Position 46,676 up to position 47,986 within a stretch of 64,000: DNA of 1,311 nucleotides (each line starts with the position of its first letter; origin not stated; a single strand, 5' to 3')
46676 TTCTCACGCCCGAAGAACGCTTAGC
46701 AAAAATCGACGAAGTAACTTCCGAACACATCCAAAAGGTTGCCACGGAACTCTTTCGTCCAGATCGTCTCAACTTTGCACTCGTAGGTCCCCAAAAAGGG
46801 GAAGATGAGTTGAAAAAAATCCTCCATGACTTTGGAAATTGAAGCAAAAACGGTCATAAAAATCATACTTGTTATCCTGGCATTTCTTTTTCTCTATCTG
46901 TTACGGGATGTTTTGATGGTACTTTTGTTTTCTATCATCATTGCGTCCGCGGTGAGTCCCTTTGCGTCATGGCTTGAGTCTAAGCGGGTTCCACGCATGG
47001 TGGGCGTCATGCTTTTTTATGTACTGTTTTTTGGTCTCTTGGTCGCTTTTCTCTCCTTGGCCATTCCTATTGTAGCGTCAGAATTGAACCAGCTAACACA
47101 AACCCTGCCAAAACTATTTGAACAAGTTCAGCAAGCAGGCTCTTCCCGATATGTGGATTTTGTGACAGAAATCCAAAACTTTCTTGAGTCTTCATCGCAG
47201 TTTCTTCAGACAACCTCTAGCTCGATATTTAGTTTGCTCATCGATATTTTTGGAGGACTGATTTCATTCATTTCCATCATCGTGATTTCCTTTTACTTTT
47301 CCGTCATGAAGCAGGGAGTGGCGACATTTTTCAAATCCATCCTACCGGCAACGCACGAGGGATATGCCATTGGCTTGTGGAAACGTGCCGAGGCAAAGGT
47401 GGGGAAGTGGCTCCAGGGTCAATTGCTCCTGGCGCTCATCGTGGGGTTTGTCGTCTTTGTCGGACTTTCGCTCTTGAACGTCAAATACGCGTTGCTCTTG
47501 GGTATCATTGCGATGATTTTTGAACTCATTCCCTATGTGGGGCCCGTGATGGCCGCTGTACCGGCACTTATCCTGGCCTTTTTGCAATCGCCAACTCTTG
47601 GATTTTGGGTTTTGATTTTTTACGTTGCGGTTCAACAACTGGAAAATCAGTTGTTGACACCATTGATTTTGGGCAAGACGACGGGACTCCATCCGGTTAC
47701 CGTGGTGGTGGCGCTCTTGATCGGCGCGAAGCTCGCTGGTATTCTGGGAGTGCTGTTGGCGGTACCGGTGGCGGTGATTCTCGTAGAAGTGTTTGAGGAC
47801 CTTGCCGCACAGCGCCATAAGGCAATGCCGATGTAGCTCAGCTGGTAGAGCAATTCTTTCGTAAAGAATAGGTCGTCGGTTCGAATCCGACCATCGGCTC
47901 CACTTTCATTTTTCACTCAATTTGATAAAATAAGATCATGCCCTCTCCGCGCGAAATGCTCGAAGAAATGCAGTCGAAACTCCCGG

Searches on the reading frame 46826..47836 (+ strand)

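Call 76: search_protein_families(library=pfam, proteins=[window:46826-47836:+], max_evalue=0.001)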
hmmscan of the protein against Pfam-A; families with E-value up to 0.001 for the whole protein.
window:46826-47836:+ (336 aa): 1 family
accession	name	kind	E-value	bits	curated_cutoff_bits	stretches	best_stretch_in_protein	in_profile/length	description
PF01594.21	AI-2E_transport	-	3.1e-64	217.7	34.3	1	11-325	3-325/327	AI-2E family transporter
